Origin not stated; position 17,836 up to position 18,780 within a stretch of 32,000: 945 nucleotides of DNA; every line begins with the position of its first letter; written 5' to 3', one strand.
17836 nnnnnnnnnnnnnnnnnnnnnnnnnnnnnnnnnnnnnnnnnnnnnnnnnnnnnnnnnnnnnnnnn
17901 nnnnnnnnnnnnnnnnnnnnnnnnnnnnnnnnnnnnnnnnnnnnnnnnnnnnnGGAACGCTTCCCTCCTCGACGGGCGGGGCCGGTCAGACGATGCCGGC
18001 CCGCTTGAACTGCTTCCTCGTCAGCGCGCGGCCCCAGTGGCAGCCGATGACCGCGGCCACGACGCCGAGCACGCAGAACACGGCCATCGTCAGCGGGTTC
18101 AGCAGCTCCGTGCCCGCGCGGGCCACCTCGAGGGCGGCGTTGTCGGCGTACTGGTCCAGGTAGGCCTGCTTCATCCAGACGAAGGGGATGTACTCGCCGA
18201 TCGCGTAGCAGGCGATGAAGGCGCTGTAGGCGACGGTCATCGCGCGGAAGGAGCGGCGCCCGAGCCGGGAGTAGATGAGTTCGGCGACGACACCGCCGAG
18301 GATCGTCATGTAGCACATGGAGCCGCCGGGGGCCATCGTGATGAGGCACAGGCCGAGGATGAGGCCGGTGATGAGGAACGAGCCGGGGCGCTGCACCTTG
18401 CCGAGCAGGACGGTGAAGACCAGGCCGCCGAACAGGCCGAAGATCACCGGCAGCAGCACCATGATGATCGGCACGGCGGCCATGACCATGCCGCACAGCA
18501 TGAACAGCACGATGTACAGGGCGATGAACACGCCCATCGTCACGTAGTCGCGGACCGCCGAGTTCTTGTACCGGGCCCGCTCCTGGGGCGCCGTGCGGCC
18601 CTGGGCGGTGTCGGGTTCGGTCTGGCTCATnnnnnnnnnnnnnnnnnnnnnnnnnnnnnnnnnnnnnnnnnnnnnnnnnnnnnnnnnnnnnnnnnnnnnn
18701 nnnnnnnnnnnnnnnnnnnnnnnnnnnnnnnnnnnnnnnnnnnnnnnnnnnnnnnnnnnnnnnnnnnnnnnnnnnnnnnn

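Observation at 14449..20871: One operon joins an ECF importer module (T, fused A-A', MptD/Trep_Strep-type S) to a heterodimeric exporter-fold ABC pair; substrate unknown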

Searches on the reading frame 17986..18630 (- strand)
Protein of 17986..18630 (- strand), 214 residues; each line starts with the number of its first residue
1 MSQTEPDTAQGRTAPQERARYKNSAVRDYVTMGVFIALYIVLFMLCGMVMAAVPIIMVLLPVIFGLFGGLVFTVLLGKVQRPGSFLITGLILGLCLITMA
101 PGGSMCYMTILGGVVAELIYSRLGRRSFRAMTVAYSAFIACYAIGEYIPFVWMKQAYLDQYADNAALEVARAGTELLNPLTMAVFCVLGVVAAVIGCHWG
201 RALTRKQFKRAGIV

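Call 8: search_protein_families(library=pfam, proteins=[window:17986-18630:-], max_evalue=0.01)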
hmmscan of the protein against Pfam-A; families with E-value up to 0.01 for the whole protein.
window:17986-18630:- (214 aa): 1 family
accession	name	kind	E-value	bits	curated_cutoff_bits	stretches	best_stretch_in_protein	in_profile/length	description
PF09605.15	Trep_Strep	-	3.1e-44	151.6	28.7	1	26-210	1-185/185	Hypothetical bacterial integral membrane protein (Trep_Strep)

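Call 9: search_protein_families(library=ncbifam, proteins=[window:17986-18630:-], max_evalue=0.01)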
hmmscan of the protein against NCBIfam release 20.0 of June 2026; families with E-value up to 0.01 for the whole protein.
window:17986-18630:- (214 aa): 1 family
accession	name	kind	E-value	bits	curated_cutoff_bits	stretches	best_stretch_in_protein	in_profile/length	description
TIGR02185.1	Trep_Strep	subfamily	1.3e-25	90.6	76.45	1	26-209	3-187/188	MptD family putative ECF transporter S component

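Call 23: find_homologous_proteins(query=window:17986-18630:-, max_evalue=0.001)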
Query window:17986-18630:- (214 aa): 23 proteins with E <= 0.001 among 915 candidates.
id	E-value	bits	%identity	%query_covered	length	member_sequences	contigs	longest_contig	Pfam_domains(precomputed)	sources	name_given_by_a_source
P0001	2.8e-134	463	100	100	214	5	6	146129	PF09605.16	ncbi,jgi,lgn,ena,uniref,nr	ncbi:MAG: Trep_Strep domain-containing protein [Propionibacteriaceae bacterium]|uniref:Conserved hyp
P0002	9.4e-119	412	87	100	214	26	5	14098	PF09605.16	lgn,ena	-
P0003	2.8e-114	398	86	100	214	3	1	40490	PF09605.16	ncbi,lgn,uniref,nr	ncbi:MptD family putative ECF transporter S component [Propionibacterium australiense]|uniref:Trep_S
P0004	1.6e-109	382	81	100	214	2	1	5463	PF09605.16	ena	-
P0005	1.3e-108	379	81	100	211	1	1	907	PF09605.16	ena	-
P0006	4.8e-107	374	78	100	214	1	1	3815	PF09605.16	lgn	-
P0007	6.3e-106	371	81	100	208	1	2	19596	PF09605.16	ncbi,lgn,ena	ncbi:MAG: MptD family putative ECF transporter S component [Propionibacterium acidifaciens]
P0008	1.3e-105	370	80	100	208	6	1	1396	PF09605.16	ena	-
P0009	8.1e-105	367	81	98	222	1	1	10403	PF09605.16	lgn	-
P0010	4.9e-99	348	75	100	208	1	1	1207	PF09605.16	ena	-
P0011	4.0e-90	319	69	100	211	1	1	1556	PF09605.16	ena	-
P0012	1.3e-86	308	66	98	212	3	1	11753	PF09605.16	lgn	-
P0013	1.1e-84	301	69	97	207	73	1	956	PF09605.16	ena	-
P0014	7.1e-84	299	64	100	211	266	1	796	PF09605.16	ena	-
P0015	8.5e-83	295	63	100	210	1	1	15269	PF09605.16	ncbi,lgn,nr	ncbi:MAG: MptD family putative ECF transporter S component [Propionibacteriaceae bacterium]|nr:MptD 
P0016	3.8e-82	293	61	100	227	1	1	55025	PF09605.16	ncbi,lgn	-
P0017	5.5e-79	283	62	97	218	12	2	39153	PF09605.16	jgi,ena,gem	jgi:hypothetical protein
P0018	3.3e-73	264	61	93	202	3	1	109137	PF09605.16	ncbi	-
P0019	1.3e-69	252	60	92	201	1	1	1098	PF09605.16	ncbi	-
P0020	4.0e-69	250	54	100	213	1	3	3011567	PF09605.16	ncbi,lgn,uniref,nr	ncbi:MptD family putative ECF transporter S component [Corynebacterium cystitidis]|uniref:Energy-cou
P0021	1.3e-67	245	59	90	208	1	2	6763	PF09605.16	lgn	-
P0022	4.6e-67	244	67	78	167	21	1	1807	PF09605.16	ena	-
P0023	5.0e-40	155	66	57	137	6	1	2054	PF09605.16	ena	-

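Call 32: search_solved_structures(query=window:17986-18630:-, max_evalue=10)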
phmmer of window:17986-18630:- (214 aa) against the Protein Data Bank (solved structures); distinct sequences matched with E-value up to 10: 1.
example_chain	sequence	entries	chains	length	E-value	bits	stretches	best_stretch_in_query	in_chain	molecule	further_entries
4rng_A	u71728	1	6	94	0.05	16.5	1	13-67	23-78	MtN3/saliva family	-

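Call 35: search_protein_representatives(protein=window:17986-18630:-)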
Query: 214 residues. Proteins with E-value up to 0.001 (for the whole library): 622; up to 1e-10: 104; up to 1e-30: 3. The best 150 are listed.
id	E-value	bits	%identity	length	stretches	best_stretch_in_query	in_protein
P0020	1.3e-69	250.4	55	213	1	9-214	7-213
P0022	1.4e-67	243.7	67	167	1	48-214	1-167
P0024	7.4e-43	163.0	40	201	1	22-214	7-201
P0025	1.0e-26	110.2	34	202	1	21-211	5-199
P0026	4.5e-25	104.9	31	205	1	24-208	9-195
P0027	3.0e-24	102.2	33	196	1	21-209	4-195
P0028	1.0e-22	97.2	32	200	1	24-214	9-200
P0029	1.3e-21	93.6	36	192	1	25-214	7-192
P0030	2.2e-19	86.3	30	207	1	23-214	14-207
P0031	7.5e-19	84.6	27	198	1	22-214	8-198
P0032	1.1e-18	84.0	28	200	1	21-208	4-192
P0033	1.3e-18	83.8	30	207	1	8-213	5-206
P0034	2.5e-18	82.9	41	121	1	96-214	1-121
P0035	9.1e-18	81.0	31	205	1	25-214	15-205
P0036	1.2e-17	80.6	32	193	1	26-213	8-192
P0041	4.2e-16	75.6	29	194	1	25-214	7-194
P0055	1.6e-14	70.4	27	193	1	22-214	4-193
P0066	2.6e-13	66.4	29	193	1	22-213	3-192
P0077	8.5e-13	64.8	28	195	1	26-214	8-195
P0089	3.6e-12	62.7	28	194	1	25-214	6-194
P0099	1.4e-11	60.9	32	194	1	21-214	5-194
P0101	1.5e-11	60.7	26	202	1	22-214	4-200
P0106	2.2e-11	60.2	25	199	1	25-213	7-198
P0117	6.1e-11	58.7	27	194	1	25-213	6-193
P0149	7.3e-10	55.2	21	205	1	13-213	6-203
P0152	1.1e-09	54.6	26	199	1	26-214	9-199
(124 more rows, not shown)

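Call 42: find_related_loci(query=A2, collection=genome_contigs, flank=10000)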
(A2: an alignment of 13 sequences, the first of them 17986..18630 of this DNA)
Query A2 (214 aa) in genome_contigs; peptide patterns used: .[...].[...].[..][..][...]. (x = any residue, [..] = any of these).
32 stretches matched a pattern; 17 encode a relative of the query (tblastn E <= 1e-3); 17 distinct loci.
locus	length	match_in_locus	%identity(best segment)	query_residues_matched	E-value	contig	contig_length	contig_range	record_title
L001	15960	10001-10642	86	1-214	4e-126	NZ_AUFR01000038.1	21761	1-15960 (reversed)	Propionibacterium acidifaciens DSM 21887 K336DRAFT_scaffold00037.37_C, whole genome shotgun sequence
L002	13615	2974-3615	86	1-214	1e-122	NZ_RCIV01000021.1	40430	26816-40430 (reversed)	Propionibacterium australiense strain NML98A072 NML98A072_21, whole genome shotgun sequence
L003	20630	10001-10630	64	1-214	4e-91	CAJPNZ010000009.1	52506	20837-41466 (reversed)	MAG: Propionibacteriaceae bacterium isolate SRR9217400-mag-bin.2 genome assembly, contig: SRR9217400-mag-bin.2_99, whole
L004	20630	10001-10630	64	1-214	2e-90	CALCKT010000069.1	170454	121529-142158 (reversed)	MAG TPA_asm: uncultured Propionibacteriaceae bacterium isolate ERR589373_bin.57_CONCOCT_v1.1_MAG genome assembly, contig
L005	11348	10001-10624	63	2-214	5e-89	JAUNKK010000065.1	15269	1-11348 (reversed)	MAG: Propionibacteriaceae bacterium isolate S30M_Sa_28 NODE_2086_length_15269_cov_16.866110, whole genome shotgun sequen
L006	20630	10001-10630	64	1-214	4e-88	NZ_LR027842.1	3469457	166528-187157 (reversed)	[Pseudopropionibacterium] massiliense strain Marseille-P6184, whole genome shotgun sequence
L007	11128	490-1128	62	2-214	7e-87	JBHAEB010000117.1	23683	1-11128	MAG: Arachnia sp. isolate Meta-D_MAG_4 Meta-D__209103, whole genome shotgun sequence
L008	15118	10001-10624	61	7-214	5e-85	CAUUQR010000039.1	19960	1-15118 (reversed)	MAG TPA_asm: uncultured Propionibacteriaceae bacterium isolate ERR10083830_bin.1_MetaWRAP_v1.3_MAG genome assembly, cont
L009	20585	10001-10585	40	20-212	1e-48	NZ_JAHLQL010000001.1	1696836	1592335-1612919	Clostridium simiarum strain MSJ-4 Scaffold1, whole genome shotgun sequence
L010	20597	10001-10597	40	18-214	3e-47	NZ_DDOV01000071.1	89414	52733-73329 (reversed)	MAG: Clostridium sp. UBA2485 UBA2485_contig_1231, whole genome shotgun sequence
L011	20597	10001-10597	39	18-214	1e-46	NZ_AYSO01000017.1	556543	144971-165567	Clostridium argentinense CDC 2741 U732.Contig249, whole genome shotgun sequence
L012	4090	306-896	38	12-211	2e-40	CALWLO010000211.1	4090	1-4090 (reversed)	MAG: uncultured Acetatifactor sp. isolate BRZ_CI__bin94 genome assembly, contig: BRZ_CI__NODE_29105_length_4090_cov_3.59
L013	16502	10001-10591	38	12-211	2e-40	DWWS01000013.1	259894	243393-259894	MAG TPA_asm: Candidatus Eisenbergiella merdavium isolate USAMLcec2-132 USAMLcec2__C23209_L259894_SAMN06368938, whole gen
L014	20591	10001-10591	38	12-211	2e-40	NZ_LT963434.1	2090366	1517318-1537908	Massilicoli timonensis strain Marseille-P3755, whole genome shotgun sequence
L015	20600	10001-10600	36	17-214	4e-37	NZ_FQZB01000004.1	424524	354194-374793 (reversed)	Clostridium cavendishii DSM 21758, whole genome shotgun sequence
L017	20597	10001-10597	36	16-211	2e-28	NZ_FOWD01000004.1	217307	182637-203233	Anaerocolumna aminovalerica strain DSM 1283, whole genome shotgun sequence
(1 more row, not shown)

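Call 46: search_protein_families(library=pfam, proteins=[L017:10712-11734:+, L017:5838-6776:+, L017:6776-7426:+, L017:1582-5112:+, L011:5956-6924:-, L011:10837-11244:+, L011:11705-12466:-, L011:12683-13204:+, L011:13295-13951:+, L011:14633-15592:+], max_evalue=0.0001)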
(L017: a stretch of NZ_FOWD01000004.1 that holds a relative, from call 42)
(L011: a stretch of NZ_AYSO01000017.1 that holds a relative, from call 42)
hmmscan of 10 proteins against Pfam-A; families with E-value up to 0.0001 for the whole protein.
L017:10712-11734:+ (340 aa): 2 families
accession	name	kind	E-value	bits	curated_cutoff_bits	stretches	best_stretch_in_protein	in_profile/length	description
PF12833.13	HTH_18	-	1.4e-16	61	33.6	1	247-324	3-79/80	Helix-turn-helix domain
PF00165.29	HTH_AraC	-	6.8e-08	32.9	26.6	1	289-324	8-42/42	Bacterial regulatory helix-turn-helix proteins, AraC family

L017:5838-6776:+ (312 aa): 3 families
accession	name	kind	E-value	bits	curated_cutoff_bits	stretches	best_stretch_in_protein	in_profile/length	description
PF00005.33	ABC_tran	-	1.9e-28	100.2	25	1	47-186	1-137/137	ABC transporter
PF13304.12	AAA_21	-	3.6e-15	57.3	27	1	156-216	236-298/304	AAA domain, putative AbiEii toxin, Type IV TA system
PF13175.12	AAA_15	-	9.8e-05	22.6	32.1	0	55-145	24-132/374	AAA ATPase domain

L017:6776-7426:+ (216 aa): 1 family
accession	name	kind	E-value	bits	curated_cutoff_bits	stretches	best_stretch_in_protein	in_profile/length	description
PF13346.12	ABC2_membrane_5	-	6.2e-19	68.8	25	1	10-210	5-204/205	ABC-2 family transporter protein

L017:1582-5112:+ (1176 aa): 15 families
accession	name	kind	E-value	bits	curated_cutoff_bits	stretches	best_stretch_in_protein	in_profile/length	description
PF01855.24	POR_N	-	3.1e-79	266.4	27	1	17-247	2-230/231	Pyruvate flavodoxin/ferredoxin oxidoreductase, thiamine diP-bdg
PF01558.24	POR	-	6.9e-37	127.7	27.4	1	425-608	1-172/173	Pyruvate ferredoxin/flavodoxin oxidoreductase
PF10371.14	EKR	-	4e-21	75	27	1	631-678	10-55/55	Domain of unknown function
PF17147.9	PFOR_II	-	7.4e-14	52.4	27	1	269-374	1-102/102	Pyruvate:ferredoxin oxidoreductase core domain II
PF12838.12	Fer4_7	-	2.7e-10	41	27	1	688-757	1-50/52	4Fe-4S dicluster domain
PF13237.11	Fer4_10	-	7.3e-09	35.9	25.5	1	686-756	6-53/53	4Fe-4S dicluster domain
PF02775.26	TPP_enzyme_C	-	1.3e-08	35.2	21.9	1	962-1073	47-150/151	Thiamine pyrophosphate enzyme, C-terminal TPP binding domain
PF00037.32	Fer4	-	2.6e-08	33.8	21.1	2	683-705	2-24/24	4Fe-4S binding domain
PF13187.11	Fer4_9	-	4.7e-08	33.4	27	1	688-758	1-50/52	4Fe-4S dicluster domain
PF12837.12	Fer4_6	-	1.2e-07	31.8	25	1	681-704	1-24/24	4Fe-4S binding domain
PF13183.11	Fer4_8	-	1.7e-07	32.1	27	1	687-758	3-67/68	4Fe-4S dicluster domain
PF14697.11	Fer4_21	-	1.8e-07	31.6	35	0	739-757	35-53/59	4Fe-4S dicluster domain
PF13484.11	Fer4_16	-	4.2e-07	31.1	30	1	688-757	1-65/66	4Fe-4S double cluster binding domain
PF12797.12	Fer4_2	-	6.7e-07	29.3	24.5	0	739-757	4-22/22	4Fe-4S binding domain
PF13534.11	Fer4_17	-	3.3e-06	28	22.2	0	687-702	44-59/61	4Fe-4S dicluster domain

L011:5956-6924:- (322 aa): 2 families
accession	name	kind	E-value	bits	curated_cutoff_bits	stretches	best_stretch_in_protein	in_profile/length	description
PF12833.13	HTH_18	-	1.7e-20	73.6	33.6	1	240-318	1-79/80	Helix-turn-helix domain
PF00165.29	HTH_AraC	-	1.1e-12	48.2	26.6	1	227-268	1-42/42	Bacterial regulatory helix-turn-helix proteins, AraC family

L011:10837-11244:+ (135 aa): 2 families
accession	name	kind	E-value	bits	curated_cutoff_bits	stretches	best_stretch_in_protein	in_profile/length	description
PF02742.21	Fe_dep_repr_C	-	3.3e-16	59.5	27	1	78-134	1-57/70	Iron dependent repressor, metal binding and dimerisation domain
PF01325.25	Fe_dep_repress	-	1e-08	35.7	26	1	19-70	4-55/60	Iron dependent repressor, N-terminal DNA binding domain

L011:11705-12466:- (253 aa): 1 family
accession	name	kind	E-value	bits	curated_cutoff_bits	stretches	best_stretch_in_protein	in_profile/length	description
PF07827.16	KNTase_C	-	5.5e-26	91.4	26.4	1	115-244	2-131/132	KNTase C-terminal domain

L011:12683-13204:+ (173 aa): 3 families
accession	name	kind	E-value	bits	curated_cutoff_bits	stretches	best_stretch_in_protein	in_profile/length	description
PF13302.13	Acetyltransf_3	-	9.4e-18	65.7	25.4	1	10-147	8-138/138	Acetyltransferase (GNAT) domain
PF13420.13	Acetyltransf_4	-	7.8e-11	42.7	24.3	1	40-166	32-154/155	Acetyltransferase (GNAT) domain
PF00583.31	Acetyltransf_1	-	4.8e-07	30.5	20.7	1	54-146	28-116/116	Acetyltransferase (GNAT) family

L011:13295-13951:+ (218 aa): 8 families
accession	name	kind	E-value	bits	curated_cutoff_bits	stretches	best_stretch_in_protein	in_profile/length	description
PF13649.12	Methyltransf_25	-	1.8e-20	73.9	27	1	39-133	1-97/97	Methyltransferase domain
PF08241.18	Methyltransf_11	-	5.6e-20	72.2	21.2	1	40-136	1-94/95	Methyltransferase domain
PF13847.12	Methyltransf_31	-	1.7e-15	57.4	27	1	37-146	5-118/145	Methyltransferase domain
PF03848.20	TehB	-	2.4e-12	47.1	20.4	1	38-133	33-128/193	Tellurite resistance protein TehB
PF08242.18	Methyltransf_12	-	1.6e-10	42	30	1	40-134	1-97/98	Methyltransferase domain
PF13489.12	Methyltransf_23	-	2.2e-08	34.4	27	1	35-154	22-124/164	Methyltransferase domain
PF01209.24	Ubie_methyltran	-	6e-08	32.8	20.1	1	37-145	49-159/233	ubiE/COQ5 methyltransferase family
PF05175.20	MTS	-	1.2e-05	25.5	23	1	35-137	31-138/170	Methyltransferase small domain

L011:14633-15592:+ (319 aa): 2 families
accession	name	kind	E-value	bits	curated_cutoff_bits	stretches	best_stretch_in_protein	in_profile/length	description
PF12833.13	HTH_18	-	3.7e-19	69.2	33.6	1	239-316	2-79/80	Helix-turn-helix domain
PF00165.29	HTH_AraC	-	1e-09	38.7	26.6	1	279-316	6-42/42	Bacterial regulatory helix-turn-helix proteins, AraC family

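Call 50: search_protein_families(library=pfam, proteins=[L001:6323-7744:-, L004:6408-7775:-, L004:4410-6401:-, L004:2782-4413:-, L004:14222-14959:-, L004:15086-16471:+, L004:1996-2781:-, L006:10931-11668:-, L006:11713-12333:+, L002:7459-9024:-], max_evalue=0.0001)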
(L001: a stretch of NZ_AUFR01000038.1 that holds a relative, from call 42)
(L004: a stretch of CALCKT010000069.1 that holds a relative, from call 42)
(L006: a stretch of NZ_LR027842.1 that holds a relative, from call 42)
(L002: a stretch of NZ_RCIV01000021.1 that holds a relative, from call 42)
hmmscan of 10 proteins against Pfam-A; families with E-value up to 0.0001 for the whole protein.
L001:6323-7744:- (473 aa): 1 family
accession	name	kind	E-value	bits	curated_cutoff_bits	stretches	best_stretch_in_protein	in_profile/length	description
PF07690.21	MFS_1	-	1.2e-30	107.1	33.4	1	79-418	4-347/347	Major Facilitator Superfamily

L004:6408-7775:- (455 aa): 3 families
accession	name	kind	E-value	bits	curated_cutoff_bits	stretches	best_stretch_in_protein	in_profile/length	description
PF07690.21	MFS_1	-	5.2e-37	128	33.4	1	39-385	3-347/347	Major Facilitator Superfamily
PF00083.30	Sugar_tr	-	1.8e-10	40.7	22.3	1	34-205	2-188/452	Sugar (and other) transporter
PF13347.12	MFS_2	-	3.9e-08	32.7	27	1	36-148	228-340/427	MFS/sugar transport protein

L004:4410-6401:- (663 aa): 3 families
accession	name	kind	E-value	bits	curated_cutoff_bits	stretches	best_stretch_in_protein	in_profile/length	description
PF00501.34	AMP-binding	-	1.7e-60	205.3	29.9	1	167-525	4-384/384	AMP-binding enzyme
PF13193.12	AMP-binding_C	-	4.3e-15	56.8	24.5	1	576-652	1-76/76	AMP-binding enzyme C-terminal domain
PF00550.31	PP-binding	-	1.5e-08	35.2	20.8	1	29-93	2-64/67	Phosphopantetheine attachment site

L004:2782-4413:- (543 aa): 2 families
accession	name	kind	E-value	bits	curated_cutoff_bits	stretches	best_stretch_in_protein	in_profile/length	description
PF00501.34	AMP-binding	-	2.8e-46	158.5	29.9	2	201-396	182-383/384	AMP-binding enzyme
PF13193.12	AMP-binding_C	-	9.5e-07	30.1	24.5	1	455-522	2-65/76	AMP-binding enzyme C-terminal domain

L004:14222-14959:- (245 aa): 1 family
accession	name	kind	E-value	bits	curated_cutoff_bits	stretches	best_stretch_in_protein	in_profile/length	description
PF01648.25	ACPS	-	2.5e-13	50.5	25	1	138-200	1-70/111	4'-phosphopantetheinyl transferase superfamily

L004:15086-16471:+ (461 aa): 3 families
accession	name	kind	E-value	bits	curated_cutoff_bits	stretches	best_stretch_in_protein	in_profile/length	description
PF13304.12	AAA_21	-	1.9e-31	110.7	27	1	52-390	1-304/304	AAA domain, putative AbiEii toxin, Type IV TA system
PF13175.12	AAA_15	-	2.4e-08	34.5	32.1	1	344-389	330-374/374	AAA ATPase domain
PF02463.25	SMC_N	-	2.1e-05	24.5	40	0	49-75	23-49/220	RecF/RecN/SMC N terminal domain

L004:1996-2781:- (262 aa): 1 family
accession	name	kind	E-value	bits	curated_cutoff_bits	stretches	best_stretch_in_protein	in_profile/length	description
PF09605.15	Trep_Strep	-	1.9e-45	155.6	28.7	1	71-254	1-184/185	Hypothetical bacterial integral membrane protein (Trep_Strep)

L006:10931-11668:- (245 aa): 1 family
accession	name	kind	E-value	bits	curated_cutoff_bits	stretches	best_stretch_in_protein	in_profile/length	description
PF01648.25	ACPS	-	2.4e-12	47.3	25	1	138-200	1-70/111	4'-phosphopantetheinyl transferase superfamily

L006:11713-12333:+ (206 aa): 3 families
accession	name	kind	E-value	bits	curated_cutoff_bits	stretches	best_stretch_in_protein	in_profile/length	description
PF13302.13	Acetyltransf_3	-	1.5e-21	78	25.4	1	48-180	2-138/138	Acetyltransferase (GNAT) domain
PF00583.31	Acetyltransf_1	-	2.3e-11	44.4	20.7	1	86-179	21-116/116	Acetyltransferase (GNAT) family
PF13508.13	Acetyltransf_7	-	2.9e-05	24.8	27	1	108-180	15-83/84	Acetyltransferase (GNAT) domain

L002:7459-9024:- (521 aa): 2 families
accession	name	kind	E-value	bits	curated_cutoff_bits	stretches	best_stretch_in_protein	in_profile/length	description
PF01546.33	Peptidase_M20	-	7.4e-30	104.8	24.6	1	201-511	1-204/206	Peptidase family M20/M25/M40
PF07687.19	M20_dimer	-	4.4e-08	33.5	21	1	314-410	9-105/107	Peptidase dimerisation domain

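Call 51: find_homologous_proteins(query=A1, max_evalue=0.00001)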
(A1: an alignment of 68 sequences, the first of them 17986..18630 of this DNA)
Query A1 (68 sequences) (214 aa, profile of the alignment): 38 proteins with E <= 0.00001 among 8000 candidates.
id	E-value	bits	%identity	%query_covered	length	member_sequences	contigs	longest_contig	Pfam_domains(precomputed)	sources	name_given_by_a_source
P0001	8.6e-70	253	100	100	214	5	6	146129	PF09605.16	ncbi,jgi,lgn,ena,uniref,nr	ncbi:MAG: Trep_Strep domain-containing protein [Propionibacteriaceae bacterium]|uniref:Conserved hyp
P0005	2.2e-69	251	81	100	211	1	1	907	PF09605.16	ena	-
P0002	2.4e-68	248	87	100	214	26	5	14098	PF09605.16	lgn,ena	-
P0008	9.4e-68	246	80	100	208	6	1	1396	PF09605.16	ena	-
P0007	1.2e-67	245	81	100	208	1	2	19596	PF09605.16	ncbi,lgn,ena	ncbi:MAG: MptD family putative ECF transporter S component [Propionibacterium acidifaciens]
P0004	1.8e-67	245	81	100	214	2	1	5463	PF09605.16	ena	-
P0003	2.1e-67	245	86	100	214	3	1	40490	PF09605.16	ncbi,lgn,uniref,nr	ncbi:MptD family putative ECF transporter S component [Propionibacterium australiense]|uniref:Trep_S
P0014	5.6e-67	243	64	100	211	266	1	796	PF09605.16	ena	-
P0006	6.7e-67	243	78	100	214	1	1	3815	PF09605.16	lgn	-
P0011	8.4e-67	243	69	100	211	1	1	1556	PF09605.16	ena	-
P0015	1.2e-66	242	63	100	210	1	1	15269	PF09605.16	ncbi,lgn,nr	ncbi:MAG: MptD family putative ECF transporter S component [Propionibacteriaceae bacterium]|nr:MptD 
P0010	5.8e-66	240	75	100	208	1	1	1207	PF09605.16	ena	-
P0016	1.2e-65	239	61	100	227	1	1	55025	PF09605.16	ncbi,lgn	-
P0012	2.2e-65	238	66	98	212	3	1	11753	PF09605.16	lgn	-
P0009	2.7e-65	238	81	98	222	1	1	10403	PF09605.16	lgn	-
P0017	2.9e-65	238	62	97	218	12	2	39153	PF09605.16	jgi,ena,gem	jgi:hypothetical protein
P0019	4.5e-61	224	60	92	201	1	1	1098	PF09605.16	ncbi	-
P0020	1.1e-60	223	54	100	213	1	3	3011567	PF09605.16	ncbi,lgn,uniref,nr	ncbi:MptD family putative ECF transporter S component [Corynebacterium cystitidis]|uniref:Energy-cou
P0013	1.3e-59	219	69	97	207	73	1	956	PF09605.16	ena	-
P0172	2.6e-55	205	26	90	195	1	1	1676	PF09605.16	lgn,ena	-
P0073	3.6e-54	202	25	93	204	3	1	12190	PF09605.16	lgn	-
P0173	1.0e-51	194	24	94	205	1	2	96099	PF09605.16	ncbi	-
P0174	2.7e-51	192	24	93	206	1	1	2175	PF09605.16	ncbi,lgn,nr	ncbi:MAG: permease [Micrococcales bacterium]|nr:MAG: permease [Micrococcales bacterium]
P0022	2.0e-50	189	67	78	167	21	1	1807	PF09605.16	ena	-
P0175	2.9e-50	189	38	93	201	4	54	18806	PF09605.16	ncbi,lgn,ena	-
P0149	9.4e-49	184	22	94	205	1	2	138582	PF09605.16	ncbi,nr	ncbi:MAG: permease [Actinomycetales bacterium]|nr:MAG: permease [Actinomycetales bacterium]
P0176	9.8e-49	184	23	93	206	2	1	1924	PF09605.16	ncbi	-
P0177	4.9e-48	182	26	94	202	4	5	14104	PF09605.16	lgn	-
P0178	1.1e-46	177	26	87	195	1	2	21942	PF09605.16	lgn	-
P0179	2.5e-44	169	18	88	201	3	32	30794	PF09605.16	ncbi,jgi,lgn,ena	ncbi:MptD family putative ECF transporter S component [Lachnospiraceae bacterium 62-26]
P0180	4.5e-42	162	23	90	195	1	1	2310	PF09605.16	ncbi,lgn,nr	ncbi:MAG: permease [Actinomycetales bacterium]|nr:MAG: permease [Actinomycetales bacterium]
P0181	5.8e-42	162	24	100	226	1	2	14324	PF09605.16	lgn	-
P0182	1.4e-39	154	23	93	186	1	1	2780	PF09605.16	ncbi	-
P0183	2.0e-37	147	25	87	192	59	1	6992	PF09605.16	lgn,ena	-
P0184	6.4e-37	145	26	87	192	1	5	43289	PF09605.16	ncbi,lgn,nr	ncbi:MAG: MptD family putative ECF transporter S component [Corynebacterium sp.]|nr:MptD family puta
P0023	8.9e-29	119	66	57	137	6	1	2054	PF09605.16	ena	-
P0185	3.0e-27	114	73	50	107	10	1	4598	PF09605.16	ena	-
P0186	1.3e-24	105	64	45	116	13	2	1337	PF09605.16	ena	-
